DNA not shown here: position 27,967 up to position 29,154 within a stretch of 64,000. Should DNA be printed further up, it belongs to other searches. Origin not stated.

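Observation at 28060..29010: Island F: internally duplicated protein resembling the C-terminal domain of B12-dependent (class II) ribonucleotide reductase plus a zinc ribbon, near a cobalamin adenosyltransferase gene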

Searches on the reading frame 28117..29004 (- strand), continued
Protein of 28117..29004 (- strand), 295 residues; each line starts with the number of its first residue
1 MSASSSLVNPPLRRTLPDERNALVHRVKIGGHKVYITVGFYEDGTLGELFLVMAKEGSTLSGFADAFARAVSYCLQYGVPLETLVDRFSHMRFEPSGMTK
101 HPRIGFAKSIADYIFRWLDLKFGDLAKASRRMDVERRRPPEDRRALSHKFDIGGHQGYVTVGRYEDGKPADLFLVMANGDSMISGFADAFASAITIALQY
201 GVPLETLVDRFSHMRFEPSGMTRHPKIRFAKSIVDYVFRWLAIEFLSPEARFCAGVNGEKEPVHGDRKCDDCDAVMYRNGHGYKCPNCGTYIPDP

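Call 34: search_protein_families(library=padloc, proteins=[window:28117-29004:-, P0121, P0139, P0004, P0003, P0132], max_evalue=0.01)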
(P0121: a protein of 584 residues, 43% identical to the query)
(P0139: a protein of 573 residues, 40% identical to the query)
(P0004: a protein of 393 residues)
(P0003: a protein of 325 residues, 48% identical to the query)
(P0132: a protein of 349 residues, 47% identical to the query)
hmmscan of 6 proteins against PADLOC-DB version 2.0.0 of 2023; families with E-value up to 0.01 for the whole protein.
window:28117-29004:- (295 aa): 0 families

P0121 (584 aa): 12 families
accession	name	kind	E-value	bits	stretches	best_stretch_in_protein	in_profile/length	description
PDLC03856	LmuA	-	8.2e-21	72.6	1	31-300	16-282/433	-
PDLC00407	ThsA1|ThsA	-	4.1e-19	66.6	1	35-250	25-230/478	STALD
PDLC00409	ThsA1|ThsA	-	2.8e-15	54.3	1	124-261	107-238/242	STALD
PDLC04968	PDC-S25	-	7e-11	39.8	1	124-232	143-243/517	-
PDLC04967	PDC-S25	-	1.7e-07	28.7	1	124-228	149-249/528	-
PDLC04166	Dsr1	-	3.5e-07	26.3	1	35-241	28-233/1227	-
PDLC05060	PDC-S65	-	4e-05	20.7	1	124-202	50-126/503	-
PDLC02402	Aga_SIR2-PNTD1-PNTD2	-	0.0001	18.6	1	124-215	129-215/876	Class I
PDLC02184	Dsr2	-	0.00011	18.3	1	79-190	79-182/1222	-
PDLC05061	PDC-S65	-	0.00015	19.2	1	124-201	142-217/592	-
PDLC02401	Aga_SIR2-PNTD1-PNTD2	-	0.00069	16.5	1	124-174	96-147/524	Class I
PDLC02419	Aga_SIR2-PNTD1-PNTD2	-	0.0016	15.2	1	124-174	123-174/558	Class I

P0139 (573 aa): 13 families
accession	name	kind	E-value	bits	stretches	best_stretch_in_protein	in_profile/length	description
PDLC00407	ThsA1|ThsA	-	2e-20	70.9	1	38-265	24-240/478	STALD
PDLC03856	LmuA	-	5.6e-17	60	1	34-256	14-238/433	-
PDLC00409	ThsA1|ThsA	-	9.8e-17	59.1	1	38-248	24-225/242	STALD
PDLC04968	PDC-S25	-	6.3e-12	43.3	1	128-231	142-238/517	-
PDLC04166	Dsr1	-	1.9e-10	37.2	1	123-247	119-235/1227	-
PDLC04967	PDC-S25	-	1.5e-06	25.6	1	96-231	115-248/528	-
PDLC05061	PDC-S65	-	3.1e-06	24.8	1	129-237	142-245/592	-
PDLC02401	Aga_SIR2-PNTD1-PNTD2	-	1.6e-05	21.9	1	118-179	85-147/524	Class I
PDLC05060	PDC-S65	-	4e-05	20.7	1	129-217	50-133/503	-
PDLC02419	Aga_SIR2-PNTD1-PNTD2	-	0.00014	18.7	1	119-178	113-173/558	Class I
PDLC02402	Aga_SIR2-PNTD1-PNTD2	-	0.00024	17.3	1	127-185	127-185/876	Class I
PDLC04082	SIR2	-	0.00078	16.4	0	35-121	16-95/345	-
PDLC02170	Avs5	-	0.0045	13.1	1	162-234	150-227/771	-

P0004 (393 aa): 0 families

P0003 (325 aa): 0 families

P0132 (349 aa): 0 families
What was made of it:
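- On Known anti-phage defence proteins (PADLOC-DB 2.0): The SIR2-fused relatives hit ThsA/LmuA/Dsr1 models through their SIR2 part only (call 34).
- The window protein has no PADLOC hit and no effector domain (call 34).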

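Call 50: predict_structure(alignment_id=A1)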
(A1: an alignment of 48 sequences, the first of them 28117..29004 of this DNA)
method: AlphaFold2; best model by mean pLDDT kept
length: 295 residues; sequences in the alignment: 48
mean_pLDDT: 77.9   pTM: 0.69
mean pLDDT of the five models: 77.9, 77.8, 75.4, 71.9, 64.2
residues with pLDDT >= 90: 33; 70-90: 202; 50-70: 48; < 50: 12
segments of 3 or more residues with pLDDT < 50: 1-10
pLDDT, mean of each block of 10 residues (from residue 1): 38 64 80 84 79 70 77 79 76 72 82 84 68 65 84 91 89 86 79 86 84 78 89 91 89 70 64 79 82 82
secondary structure, 60 per line:
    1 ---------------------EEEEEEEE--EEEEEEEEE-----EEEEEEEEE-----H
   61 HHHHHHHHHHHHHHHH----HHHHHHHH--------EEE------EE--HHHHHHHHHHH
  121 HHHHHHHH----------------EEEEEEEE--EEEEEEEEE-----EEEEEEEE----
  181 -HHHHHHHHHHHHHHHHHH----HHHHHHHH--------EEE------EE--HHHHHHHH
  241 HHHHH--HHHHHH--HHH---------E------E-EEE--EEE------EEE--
elements in order: E22-29 E32-40 E46-54 H60-76 H81-88 E97-99 H110-128 E145-152 E155-163 E169-176 H182-199 H204-211 E220-222 H233-245 H248-253 E277-279 E282-284 E291-293
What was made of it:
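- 28639..28968 (-): Repeat 1 (residues 13-122): IscU-like / TSCPD-type module of NrdJ. AF2 gives a beta-beta-beta, two-helix, beta, helix order (call 50).
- The AF2 model has pTM 0.69 (call 50).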

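Call 55: find_encoding_contigs(protein=P0121, flank=8000, max_places=4)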
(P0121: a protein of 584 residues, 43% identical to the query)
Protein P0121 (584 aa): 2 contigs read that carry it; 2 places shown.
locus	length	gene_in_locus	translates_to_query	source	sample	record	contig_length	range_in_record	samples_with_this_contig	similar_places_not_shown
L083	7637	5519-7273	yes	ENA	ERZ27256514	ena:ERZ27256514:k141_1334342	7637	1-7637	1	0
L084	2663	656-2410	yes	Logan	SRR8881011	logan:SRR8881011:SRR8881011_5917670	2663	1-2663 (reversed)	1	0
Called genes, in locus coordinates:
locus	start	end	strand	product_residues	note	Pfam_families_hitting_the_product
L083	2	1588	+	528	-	?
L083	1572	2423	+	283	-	PF06114:Peptidase_M78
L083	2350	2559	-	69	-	-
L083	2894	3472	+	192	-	PF00589:Phage_integrase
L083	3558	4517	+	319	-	-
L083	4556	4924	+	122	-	-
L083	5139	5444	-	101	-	-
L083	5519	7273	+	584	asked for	PF13289:SIR2_2, PF12637:TSCPD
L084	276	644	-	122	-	-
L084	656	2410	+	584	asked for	PF13289:SIR2_2, PF12637:TSCPD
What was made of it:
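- P0121 lies beside a phage-type integrase and an M78 peptidase (call 55).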

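Call 56: find_encoding_contigs(protein=P0132, flank=8000, max_places=4)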
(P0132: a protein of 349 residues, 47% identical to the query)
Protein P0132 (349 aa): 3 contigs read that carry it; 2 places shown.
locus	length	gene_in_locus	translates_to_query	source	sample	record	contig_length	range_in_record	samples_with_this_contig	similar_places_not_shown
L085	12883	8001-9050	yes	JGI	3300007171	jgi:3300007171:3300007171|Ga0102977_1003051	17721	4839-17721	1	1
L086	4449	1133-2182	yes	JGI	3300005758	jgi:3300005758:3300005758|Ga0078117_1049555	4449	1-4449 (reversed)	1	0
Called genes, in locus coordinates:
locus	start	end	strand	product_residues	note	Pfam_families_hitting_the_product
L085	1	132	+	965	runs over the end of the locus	-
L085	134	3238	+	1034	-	-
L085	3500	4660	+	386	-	PF01547:SBP_bac_1, PF13416:SBP_bac_8, PF13343:SBP_bac_6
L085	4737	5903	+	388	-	PF00005:ABC_tran, PF08402:TOBE_2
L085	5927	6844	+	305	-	PF00528:BPD_transp_1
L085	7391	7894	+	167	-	-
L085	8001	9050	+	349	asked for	PF12637:TSCPD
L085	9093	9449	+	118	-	PF00581:Rhodanese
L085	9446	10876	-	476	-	-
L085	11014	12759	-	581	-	PF03717:PBP_dimer, PF00905:Transpeptidase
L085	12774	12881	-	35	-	?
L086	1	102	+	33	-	?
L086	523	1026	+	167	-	-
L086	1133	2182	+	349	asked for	PF12637:TSCPD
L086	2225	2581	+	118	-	PF00581:Rhodanese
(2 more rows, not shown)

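Call 57: find_encoding_contigs(protein=P0004, flank=8000, max_places=4)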
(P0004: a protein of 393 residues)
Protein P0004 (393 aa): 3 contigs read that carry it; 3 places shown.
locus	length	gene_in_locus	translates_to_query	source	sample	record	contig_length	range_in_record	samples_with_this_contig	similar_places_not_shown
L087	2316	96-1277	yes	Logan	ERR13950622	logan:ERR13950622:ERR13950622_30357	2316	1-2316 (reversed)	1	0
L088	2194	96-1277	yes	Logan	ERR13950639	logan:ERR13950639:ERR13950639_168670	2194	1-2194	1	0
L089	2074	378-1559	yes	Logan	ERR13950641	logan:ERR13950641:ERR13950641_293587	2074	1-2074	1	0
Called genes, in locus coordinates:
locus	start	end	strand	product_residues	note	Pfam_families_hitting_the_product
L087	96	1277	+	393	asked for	PF12637:TSCPD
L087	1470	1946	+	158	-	-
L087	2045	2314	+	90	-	?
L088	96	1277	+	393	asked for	PF12637:TSCPD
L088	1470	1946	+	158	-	-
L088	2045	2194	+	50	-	?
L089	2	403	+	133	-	?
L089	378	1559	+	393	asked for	PF12637:TSCPD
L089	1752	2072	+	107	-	?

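Call 60: find_related_loci(query=window:28117-29004:-, collection=viral_contigs, flank=8000)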
Query window:28117-29004:- (295 aa) in viral_contigs; peptide patterns used: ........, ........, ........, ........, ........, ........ (x = any residue, [..] = any of these).
7 stretches matched a pattern; 4 encode a relative of the query (tblastn E <= 1e-3); 4 distinct loci.
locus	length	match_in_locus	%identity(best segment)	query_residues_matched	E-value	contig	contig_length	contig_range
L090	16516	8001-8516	43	7-289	2e-43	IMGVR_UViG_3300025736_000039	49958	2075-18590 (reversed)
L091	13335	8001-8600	57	11-289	6e-41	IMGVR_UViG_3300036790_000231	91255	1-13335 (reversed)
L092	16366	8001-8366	48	13-245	6e-29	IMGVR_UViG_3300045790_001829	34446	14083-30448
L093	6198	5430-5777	50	13-246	7e-28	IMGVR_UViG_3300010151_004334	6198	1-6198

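Call 70: find_encoding_contigs(protein=P0141, flank=8000, max_places=3)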
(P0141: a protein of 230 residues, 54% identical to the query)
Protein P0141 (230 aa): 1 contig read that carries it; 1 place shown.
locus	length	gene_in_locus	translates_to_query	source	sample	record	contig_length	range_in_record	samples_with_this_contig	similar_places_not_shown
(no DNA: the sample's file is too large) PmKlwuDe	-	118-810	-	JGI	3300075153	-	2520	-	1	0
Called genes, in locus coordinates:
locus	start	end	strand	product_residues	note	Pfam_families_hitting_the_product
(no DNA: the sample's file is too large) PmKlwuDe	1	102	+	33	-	?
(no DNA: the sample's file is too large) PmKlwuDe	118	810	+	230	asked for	PF12637:TSCPD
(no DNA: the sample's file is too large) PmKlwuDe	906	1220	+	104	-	PF10685:KGG (weak)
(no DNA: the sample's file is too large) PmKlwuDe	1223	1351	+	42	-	-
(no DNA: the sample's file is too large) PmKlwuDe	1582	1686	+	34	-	-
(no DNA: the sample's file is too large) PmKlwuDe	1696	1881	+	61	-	-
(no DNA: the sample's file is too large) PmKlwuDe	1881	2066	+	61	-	-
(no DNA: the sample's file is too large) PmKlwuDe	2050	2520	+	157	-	?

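Call 71: find_encoding_contigs(protein=P0158, flank=8000, max_places=3)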
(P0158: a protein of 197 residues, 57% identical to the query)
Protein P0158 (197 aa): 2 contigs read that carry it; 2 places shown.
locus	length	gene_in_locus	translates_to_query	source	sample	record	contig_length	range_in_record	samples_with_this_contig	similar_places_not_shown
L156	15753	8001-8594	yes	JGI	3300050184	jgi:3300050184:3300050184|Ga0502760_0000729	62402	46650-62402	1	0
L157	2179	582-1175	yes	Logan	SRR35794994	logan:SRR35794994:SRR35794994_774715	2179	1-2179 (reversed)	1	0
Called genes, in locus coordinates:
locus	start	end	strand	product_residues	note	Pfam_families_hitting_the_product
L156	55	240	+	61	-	PF00462:Glutaredoxin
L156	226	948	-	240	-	PF09335:VTT_dom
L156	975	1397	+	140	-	-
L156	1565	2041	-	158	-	PF00011:HSP20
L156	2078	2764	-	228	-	PF13367:PrsW-protease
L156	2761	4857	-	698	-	PF00133:tRNA-synt_1, PF09334:tRNA-synt_1g, PF08264:Anticodon_1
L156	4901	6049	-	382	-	PF00814:TsaD, PF22521:HypF_C_2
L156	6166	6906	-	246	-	PF00483:NTP_transferase, PF01128:IspD, PF02348:CTP_transf_3 (faint), PF12804:NTP_transf_3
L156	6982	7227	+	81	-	-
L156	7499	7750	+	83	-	-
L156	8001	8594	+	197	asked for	PF12637:TSCPD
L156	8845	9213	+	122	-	-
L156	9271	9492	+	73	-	-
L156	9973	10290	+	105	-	-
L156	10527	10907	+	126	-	PF00072:Response_reg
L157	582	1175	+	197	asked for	PF12637:TSCPD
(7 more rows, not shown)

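Call 73: fold_search(model_id=the predicted structure, library=pdb)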
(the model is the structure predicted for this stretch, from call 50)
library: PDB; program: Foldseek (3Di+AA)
matches with E <= 10: 1003; with E <= 0.001: 0
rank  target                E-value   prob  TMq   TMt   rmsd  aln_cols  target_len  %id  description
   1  8chv_B                1.1e-02  0.15  0.11  0.17  15.3       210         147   12  Crystal structure of human PURA (fragment Glu57-Glu212, PUR repeat I and II) R140P mutant (released 2024-02-21)
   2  8cht_D                1.5e-02  0.38  0.14  0.26  15.5       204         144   13  Crystal structure of human PURA (fragment Glu57-Glu212, PUR repeat I and II) (released 2024-02-21)
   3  8chv_A                2.7e-02  0.28  0.13  0.23  14.5       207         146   13  Crystal structure of human PURA (fragment Glu57-Glu212, PUR repeat I and II) R140P mutant (released 2024-02-21)
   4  3k44_A                3.2e-02  0.15  0.11  0.20  17.4       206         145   10  Crystal Structure of Drosophila melanogaster Pur-alpha (released 2009-10-27)
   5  6cib_E                6.9e-02  0.09  0.16  0.14  19.9       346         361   12  The structure of YcaO from Methanopyrus kandleri bound with AMPPCP and Mg2+ (released 2018-03-21)
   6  8xl0_E                9.1e-02  0.13  0.12  0.03  16.7       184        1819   11  Citrate-induced filament of human acetyl-coenzyme A carboxylase 1 (ACC1-citrate) (released 2024-10-23)
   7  8xkz_C                9.1e-02  0.13  0.12  0.03  16.7       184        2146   11  Core region of the citrate-induced human acetyl-CoA carboxylase 1 filament (ACC1-citrate) (released 2024-10-23)
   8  8cht_B                1.1e-01  0.13  0.12  0.20  14.9       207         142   13  Crystal structure of human PURA (fragment Glu57-Glu212, PUR repeat I and II) (released 2024-02-21)
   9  8cht_A                1.3e-01  0.14  0.12  0.22  14.0       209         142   10  Crystal structure of human PURA (fragment Glu57-Glu212, PUR repeat I and II) (released 2024-02-21)
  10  3k44_B                1.3e-01  0.11  0.12  0.22  16.6       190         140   12  Crystal Structure of Drosophila melanogaster Pur-alpha (released 2009-10-27)
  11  8d2j_D                1.5e-01  0.09  0.12  0.08  17.5       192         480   13  A novel insecticidal protein from ferns IPD113_Cow. (released 2023-11-08)
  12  8dga_K                2.0e-01  0.10  0.13  0.19  42.8       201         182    7  Structural Basis of MicroRNA Biogenesis by Dicer-1 and Its Partner Protein Loqs-PB - complex IV (released 2022-11-16)
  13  5iek_A                2.3e-01  0.06  0.09  0.10  17.3       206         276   12  Structure of HLA-B*40:02 in complex with the endogenous peptide REFSKEPEL (released 2016-12-07)
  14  7p49_C                2.6e-01  0.08  0.11  0.12  18.9       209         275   13  HLA-E*01:03 in complex with Mtb14 (released 2022-06-22)
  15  2w42_B                2.6e-01  0.08  0.13  0.11  17.5       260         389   12  THE STRUCTURE OF A PIWI PROTEIN FROM ARCHAEOGLOBUS FULGIDUS COMPLEXED WITH A 16NT DNA DUPLEX. (released 2008-12-09)
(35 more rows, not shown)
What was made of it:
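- On IscU/NifU Fe-S scaffold: Foldseek against the PDB found nothing at E<0.01 (call 73).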

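Call 82: fold_search(model_id=the predicted structure, library=viral)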
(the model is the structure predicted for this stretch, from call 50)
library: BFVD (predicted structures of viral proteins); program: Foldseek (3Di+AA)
matches with E <= 10: 1260; with E <= 0.001: 3
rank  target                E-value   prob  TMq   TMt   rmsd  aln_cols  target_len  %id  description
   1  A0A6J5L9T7            4.6e-08  1.00  0.34  0.52   5.1       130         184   35  ribonucleoside-diphosphate reductase [uncultured Caudovirales phage]
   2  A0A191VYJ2            6.4e-06  1.00  0.33  0.13  17.5       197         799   14  Vitamin B12-dependent ribonucleotide reductase [Roseobacter phage RD-1410W1-01]
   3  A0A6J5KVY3            1.0e-04  1.00  0.33  0.65   5.4       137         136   18  ribonucleoside-diphosphate reductase [uncultured Caudovirales phage]
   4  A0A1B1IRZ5            1.8e-03  1.00  0.31  0.69   5.9       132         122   18  (no name in the UniProt tables at hand)
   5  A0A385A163            2.0e-02  0.16  0.18  0.12  27.4       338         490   10  (no name in the UniProt tables at hand)
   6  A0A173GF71            2.5e-02  0.12  0.12  0.16  15.1       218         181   11  Uncharacterized protein [Erwinia phage vB_EamM_Deimos-Minion]
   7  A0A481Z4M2            2.9e-02  0.12  0.14  0.10  16.2       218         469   12  Ribonuclease III [Pithovirus LCPAC103]
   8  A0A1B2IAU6            3.3e-02  0.18  0.15  0.17  15.1       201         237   13  (no name in the UniProt tables at hand)
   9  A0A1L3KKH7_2          5.1e-02  0.13  0.12  0.03  30.8       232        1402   12  (no name in the UniProt tables at hand)
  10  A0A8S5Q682            5.7e-02  0.23  0.12  0.05  14.6       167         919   11  Uncharacterized protein [Podoviridae sp. ctUT63]
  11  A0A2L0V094            6.4e-02  0.12  0.12  0.12  17.5       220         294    9  Uncharacterized protein [Agrobacterium phage Atu_ph07]
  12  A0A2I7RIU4            6.8e-02  0.20  0.14  0.24  14.3       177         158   11  (no name in the UniProt tables at hand)
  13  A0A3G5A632            6.8e-02  0.08  0.12  0.15  16.4       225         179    8  Uncharacterized protein [Hyperionvirus sp.]
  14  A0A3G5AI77            7.2e-02  0.12  0.13  0.08  17.9       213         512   10  RNAse III [Solumvirus sp.]
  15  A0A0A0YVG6            7.2e-02  0.09  0.13  0.06  19.7       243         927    8  Uncharacterized protein [Erwinia phage phiEa2809]
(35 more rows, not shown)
